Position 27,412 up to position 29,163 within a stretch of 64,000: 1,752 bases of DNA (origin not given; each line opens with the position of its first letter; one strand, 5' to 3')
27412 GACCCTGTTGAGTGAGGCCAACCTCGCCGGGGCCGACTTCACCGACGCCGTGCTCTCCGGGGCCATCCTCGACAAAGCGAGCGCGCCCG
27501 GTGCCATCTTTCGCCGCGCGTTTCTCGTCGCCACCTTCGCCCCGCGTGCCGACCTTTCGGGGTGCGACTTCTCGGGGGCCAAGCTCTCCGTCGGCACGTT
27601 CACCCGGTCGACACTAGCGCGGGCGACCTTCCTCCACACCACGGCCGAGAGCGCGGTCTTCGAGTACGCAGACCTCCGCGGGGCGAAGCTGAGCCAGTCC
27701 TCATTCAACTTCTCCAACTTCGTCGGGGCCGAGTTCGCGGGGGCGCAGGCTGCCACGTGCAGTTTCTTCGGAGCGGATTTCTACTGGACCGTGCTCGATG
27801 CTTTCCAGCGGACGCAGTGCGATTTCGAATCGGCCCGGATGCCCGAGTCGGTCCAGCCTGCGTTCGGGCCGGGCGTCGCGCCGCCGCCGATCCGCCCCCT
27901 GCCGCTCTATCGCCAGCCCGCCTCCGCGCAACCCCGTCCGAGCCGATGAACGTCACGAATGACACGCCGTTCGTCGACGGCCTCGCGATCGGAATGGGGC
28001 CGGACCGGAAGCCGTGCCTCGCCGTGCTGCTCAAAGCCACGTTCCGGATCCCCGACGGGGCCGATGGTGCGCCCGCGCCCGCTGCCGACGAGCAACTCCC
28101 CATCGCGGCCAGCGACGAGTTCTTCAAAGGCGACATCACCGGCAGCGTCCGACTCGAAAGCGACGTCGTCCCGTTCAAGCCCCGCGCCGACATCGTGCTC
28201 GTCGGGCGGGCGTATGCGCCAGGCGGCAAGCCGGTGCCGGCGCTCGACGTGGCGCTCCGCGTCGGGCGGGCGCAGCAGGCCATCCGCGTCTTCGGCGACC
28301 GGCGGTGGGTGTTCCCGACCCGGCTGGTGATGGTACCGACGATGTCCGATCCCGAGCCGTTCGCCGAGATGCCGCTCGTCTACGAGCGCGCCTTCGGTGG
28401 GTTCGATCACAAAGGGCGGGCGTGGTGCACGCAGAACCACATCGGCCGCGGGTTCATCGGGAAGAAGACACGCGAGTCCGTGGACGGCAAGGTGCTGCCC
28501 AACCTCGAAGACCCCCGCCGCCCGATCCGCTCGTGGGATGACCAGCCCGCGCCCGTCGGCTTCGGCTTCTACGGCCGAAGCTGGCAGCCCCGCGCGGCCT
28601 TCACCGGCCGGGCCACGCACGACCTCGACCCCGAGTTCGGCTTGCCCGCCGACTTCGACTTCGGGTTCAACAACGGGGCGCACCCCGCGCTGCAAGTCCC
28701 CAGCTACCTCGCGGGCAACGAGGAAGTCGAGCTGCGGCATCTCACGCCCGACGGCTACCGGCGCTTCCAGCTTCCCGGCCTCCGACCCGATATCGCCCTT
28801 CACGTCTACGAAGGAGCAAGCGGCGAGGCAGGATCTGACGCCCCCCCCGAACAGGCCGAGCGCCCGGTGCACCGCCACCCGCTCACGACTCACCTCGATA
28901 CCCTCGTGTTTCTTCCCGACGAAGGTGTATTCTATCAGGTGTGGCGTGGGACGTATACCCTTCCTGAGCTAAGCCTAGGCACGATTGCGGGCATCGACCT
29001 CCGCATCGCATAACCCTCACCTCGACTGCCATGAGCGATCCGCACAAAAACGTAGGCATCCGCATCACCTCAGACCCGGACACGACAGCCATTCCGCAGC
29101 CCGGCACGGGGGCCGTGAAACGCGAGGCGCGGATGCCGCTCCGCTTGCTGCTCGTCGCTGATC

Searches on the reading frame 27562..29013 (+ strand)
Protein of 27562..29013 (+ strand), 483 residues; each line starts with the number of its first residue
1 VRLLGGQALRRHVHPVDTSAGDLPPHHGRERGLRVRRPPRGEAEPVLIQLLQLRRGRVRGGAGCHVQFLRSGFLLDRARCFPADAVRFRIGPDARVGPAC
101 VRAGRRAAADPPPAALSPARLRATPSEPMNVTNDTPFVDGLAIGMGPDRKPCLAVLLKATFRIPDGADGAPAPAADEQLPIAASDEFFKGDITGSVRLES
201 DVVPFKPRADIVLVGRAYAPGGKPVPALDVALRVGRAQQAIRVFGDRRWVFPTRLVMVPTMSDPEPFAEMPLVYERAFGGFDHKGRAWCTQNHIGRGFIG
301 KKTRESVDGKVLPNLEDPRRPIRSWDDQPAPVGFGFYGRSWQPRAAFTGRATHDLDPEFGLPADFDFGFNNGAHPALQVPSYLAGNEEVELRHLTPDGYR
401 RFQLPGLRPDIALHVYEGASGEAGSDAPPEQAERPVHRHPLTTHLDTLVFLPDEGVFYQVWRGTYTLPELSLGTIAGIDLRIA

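Call 8: search_protein_families(library=pfam, proteins=[window:27562-29013:+], max_evalue=0.001)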
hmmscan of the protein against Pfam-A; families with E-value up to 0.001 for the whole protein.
window:27562-29013:+ (483 aa): 1 family
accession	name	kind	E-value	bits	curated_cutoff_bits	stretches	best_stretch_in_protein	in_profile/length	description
PF09937.14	DUF2169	-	7.9e-78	262.2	25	1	150-462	3-294/294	Uncharacterized protein conserved in bacteria (DUF2169)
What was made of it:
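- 27562..29013 (+): DUF2169 adaptor gene immediately upstream (true start probably near 27990). Pfam DUF2169, E 7.9e-78, matching aa 150-462 of the ORF (call 8).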
